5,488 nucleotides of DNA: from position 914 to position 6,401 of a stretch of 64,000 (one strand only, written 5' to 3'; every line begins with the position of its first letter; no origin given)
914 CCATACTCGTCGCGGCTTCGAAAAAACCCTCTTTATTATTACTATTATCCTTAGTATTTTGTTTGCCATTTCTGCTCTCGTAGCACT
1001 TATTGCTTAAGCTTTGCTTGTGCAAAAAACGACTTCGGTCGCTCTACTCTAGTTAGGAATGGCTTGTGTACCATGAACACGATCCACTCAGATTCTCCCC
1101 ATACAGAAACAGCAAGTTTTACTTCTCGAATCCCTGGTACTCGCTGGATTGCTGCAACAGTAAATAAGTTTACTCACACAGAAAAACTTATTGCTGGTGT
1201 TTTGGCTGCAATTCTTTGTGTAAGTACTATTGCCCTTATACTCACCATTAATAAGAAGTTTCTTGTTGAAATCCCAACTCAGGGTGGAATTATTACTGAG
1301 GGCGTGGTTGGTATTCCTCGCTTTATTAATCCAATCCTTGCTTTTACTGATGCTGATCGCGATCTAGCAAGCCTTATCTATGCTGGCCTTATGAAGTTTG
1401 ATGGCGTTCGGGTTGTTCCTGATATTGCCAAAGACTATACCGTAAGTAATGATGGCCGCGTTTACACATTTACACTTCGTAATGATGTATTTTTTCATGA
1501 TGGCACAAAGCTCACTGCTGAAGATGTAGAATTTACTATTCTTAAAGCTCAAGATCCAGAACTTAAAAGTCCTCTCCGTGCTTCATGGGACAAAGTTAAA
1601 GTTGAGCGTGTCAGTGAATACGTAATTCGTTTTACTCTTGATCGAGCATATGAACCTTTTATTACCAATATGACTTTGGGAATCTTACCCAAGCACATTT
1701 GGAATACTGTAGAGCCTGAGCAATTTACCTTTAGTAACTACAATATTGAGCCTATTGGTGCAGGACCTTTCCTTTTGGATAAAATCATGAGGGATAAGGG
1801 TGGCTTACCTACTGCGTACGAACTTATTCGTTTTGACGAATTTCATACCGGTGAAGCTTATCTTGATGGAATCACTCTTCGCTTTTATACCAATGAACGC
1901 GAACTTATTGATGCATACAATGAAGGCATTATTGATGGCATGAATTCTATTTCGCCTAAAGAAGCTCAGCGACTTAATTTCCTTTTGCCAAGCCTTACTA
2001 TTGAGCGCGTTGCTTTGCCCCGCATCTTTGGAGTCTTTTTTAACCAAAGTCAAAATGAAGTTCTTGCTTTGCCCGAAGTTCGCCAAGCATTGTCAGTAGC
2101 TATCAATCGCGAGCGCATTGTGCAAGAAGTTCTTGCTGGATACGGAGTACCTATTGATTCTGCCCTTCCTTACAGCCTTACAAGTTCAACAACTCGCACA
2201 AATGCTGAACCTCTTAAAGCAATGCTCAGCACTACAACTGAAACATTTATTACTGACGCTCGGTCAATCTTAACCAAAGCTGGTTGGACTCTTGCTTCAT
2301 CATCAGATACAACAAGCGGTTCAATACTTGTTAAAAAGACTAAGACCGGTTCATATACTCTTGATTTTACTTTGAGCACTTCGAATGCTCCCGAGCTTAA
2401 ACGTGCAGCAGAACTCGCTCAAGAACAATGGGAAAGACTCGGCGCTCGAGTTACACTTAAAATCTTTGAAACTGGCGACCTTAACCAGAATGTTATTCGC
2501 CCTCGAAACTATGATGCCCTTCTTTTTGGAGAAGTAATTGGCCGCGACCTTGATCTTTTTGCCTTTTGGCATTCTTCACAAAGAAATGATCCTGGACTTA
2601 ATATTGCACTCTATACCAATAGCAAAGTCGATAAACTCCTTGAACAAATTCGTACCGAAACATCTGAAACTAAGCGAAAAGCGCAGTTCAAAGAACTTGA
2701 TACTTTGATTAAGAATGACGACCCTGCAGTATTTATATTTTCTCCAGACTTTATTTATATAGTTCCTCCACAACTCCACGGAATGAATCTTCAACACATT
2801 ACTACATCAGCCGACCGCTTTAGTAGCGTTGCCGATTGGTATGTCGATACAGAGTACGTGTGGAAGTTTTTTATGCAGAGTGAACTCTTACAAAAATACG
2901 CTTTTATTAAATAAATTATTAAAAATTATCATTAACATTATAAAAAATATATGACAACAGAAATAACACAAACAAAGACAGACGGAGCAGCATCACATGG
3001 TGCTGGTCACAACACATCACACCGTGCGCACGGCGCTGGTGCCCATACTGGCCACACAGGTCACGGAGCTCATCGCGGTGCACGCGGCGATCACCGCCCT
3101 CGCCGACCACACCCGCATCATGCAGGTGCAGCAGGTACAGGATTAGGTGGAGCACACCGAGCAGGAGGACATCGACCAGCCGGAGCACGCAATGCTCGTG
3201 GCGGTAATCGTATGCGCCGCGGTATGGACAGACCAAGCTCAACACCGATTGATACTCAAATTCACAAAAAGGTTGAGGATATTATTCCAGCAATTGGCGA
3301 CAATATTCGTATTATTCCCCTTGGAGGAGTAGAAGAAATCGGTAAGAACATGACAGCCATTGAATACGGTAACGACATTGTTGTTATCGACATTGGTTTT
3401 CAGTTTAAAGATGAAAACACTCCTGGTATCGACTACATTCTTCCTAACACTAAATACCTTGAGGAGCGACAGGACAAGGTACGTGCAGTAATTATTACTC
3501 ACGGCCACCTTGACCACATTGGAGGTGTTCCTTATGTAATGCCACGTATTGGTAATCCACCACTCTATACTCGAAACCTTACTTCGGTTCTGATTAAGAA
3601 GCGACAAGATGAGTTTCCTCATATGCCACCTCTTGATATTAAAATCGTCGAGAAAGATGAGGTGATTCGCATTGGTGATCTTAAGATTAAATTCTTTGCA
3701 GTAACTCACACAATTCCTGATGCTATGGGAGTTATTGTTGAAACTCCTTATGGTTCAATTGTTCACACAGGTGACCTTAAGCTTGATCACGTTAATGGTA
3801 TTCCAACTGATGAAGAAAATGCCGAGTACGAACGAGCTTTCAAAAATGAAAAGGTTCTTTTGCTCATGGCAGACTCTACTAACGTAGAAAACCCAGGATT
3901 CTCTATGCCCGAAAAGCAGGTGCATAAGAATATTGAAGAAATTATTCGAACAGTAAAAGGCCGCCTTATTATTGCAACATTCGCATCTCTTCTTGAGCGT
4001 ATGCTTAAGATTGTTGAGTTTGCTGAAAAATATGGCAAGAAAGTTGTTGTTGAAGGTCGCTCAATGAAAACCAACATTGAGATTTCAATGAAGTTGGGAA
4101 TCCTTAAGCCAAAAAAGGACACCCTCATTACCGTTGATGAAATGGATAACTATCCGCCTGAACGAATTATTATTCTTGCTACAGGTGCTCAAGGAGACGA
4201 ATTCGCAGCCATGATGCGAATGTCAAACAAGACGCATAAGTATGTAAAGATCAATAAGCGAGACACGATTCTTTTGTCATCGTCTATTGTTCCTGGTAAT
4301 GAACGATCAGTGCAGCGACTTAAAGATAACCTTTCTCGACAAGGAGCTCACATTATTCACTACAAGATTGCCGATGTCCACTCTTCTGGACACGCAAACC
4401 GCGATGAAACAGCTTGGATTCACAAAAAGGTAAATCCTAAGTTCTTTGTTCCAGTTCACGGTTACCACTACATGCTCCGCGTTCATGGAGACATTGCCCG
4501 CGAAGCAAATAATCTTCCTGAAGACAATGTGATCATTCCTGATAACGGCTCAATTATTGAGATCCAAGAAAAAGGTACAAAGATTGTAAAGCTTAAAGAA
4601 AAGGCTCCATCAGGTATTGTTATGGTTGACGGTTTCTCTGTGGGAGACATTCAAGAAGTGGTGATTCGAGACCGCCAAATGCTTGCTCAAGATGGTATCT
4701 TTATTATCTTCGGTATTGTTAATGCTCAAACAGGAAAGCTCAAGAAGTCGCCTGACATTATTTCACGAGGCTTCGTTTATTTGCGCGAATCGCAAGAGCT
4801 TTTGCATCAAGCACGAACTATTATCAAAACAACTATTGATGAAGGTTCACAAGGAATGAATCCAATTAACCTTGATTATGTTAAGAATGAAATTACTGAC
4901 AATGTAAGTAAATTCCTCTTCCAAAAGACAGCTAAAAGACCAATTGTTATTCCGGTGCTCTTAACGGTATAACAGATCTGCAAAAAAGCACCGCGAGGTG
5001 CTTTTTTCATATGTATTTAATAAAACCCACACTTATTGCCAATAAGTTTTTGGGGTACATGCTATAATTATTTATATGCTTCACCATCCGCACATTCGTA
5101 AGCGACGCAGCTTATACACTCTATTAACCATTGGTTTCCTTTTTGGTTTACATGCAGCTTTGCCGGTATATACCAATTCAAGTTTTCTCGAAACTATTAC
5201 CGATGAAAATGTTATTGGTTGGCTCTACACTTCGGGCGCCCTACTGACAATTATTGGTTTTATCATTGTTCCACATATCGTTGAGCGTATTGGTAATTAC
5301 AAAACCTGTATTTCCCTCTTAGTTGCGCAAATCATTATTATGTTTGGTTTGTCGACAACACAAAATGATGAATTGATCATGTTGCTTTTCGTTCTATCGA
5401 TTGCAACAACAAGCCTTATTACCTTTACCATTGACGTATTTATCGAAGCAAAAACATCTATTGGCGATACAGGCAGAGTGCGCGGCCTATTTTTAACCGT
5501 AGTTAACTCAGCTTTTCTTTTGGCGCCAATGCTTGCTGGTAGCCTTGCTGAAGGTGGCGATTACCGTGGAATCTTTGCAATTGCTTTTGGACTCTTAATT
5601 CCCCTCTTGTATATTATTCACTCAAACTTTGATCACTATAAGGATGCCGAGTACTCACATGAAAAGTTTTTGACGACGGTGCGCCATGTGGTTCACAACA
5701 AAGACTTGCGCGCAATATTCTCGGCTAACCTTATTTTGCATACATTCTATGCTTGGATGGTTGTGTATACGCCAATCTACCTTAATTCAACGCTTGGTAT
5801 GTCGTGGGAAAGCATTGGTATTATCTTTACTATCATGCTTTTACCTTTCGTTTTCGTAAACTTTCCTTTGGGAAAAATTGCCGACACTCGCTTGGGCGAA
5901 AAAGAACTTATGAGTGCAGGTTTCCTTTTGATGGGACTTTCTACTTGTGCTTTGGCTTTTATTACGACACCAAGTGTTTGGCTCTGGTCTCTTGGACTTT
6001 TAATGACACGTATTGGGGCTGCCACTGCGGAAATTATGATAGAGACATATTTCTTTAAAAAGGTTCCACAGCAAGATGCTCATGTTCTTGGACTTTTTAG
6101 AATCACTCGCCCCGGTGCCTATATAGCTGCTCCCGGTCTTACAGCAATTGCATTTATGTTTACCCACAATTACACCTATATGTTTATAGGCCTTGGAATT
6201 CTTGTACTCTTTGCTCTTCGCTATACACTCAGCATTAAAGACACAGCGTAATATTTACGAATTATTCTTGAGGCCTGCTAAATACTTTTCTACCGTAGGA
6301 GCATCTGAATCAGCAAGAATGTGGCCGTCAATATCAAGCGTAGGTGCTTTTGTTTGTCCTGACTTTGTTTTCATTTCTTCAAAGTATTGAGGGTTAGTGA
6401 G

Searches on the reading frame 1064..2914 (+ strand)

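Call 46: search_protein_families(library=pfam, proteins=[window:1064-2914:+], max_evalue=0.00001)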
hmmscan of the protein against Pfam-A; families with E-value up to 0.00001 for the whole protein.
window:1064-2914:+ (616 aa): 1 family
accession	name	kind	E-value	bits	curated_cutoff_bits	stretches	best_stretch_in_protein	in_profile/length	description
PF00496.27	SBP_bac_5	-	3.8e-62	211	32.4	1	117-491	2-347/368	Bacterial extracellular solute-binding proteins, family 5 Middle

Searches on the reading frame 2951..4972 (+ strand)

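Call 46: search_protein_families(library=pfam, proteins=[window:2951-4972:+], max_evalue=0.00001)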
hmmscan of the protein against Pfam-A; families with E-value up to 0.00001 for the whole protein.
window:2951-4972:+ (673 aa): 5 families
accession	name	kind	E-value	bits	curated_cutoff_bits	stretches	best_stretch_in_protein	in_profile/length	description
PF22505.1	RNase_J_b_CASP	-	4.5e-42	143.2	27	1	336-461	1-126/126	Ribonuclease J, beta-CASP domain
PF17770.6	RNase_J_C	-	1.7e-24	87.1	23.8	1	571-673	1-102/102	Ribonuclease J C-terminal domain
PF12706.13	Lactamase_B_2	-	2.5e-15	57.1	27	1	171-334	25-186/200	Beta-lactamase superfamily domain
PF00753.33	Lactamase_B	-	6.3e-15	56.1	22.7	1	133-283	7-157/196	Metallo-beta-lactamase superfamily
PF07521.17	RMMBL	-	2.4e-06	27.9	21.6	0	469-516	4-52/63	Zn-dependent metallo-hydrolase RNA specificity domain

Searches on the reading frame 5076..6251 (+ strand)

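Call 46: search_protein_families(library=pfam, proteins=[window:5076-6251:+], max_evalue=0.00001)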
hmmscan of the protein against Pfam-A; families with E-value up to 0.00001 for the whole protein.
window:5076-6251:+ (391 aa): 2 families
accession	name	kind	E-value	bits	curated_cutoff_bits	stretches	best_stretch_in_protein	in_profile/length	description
PF07690.21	MFS_1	-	2.6e-27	96.1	33.4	1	19-353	4-347/347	Major Facilitator Superfamily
PF13347.12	MFS_2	-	1.1e-10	41.1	27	2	134-320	137-333/427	MFS/sugar transport protein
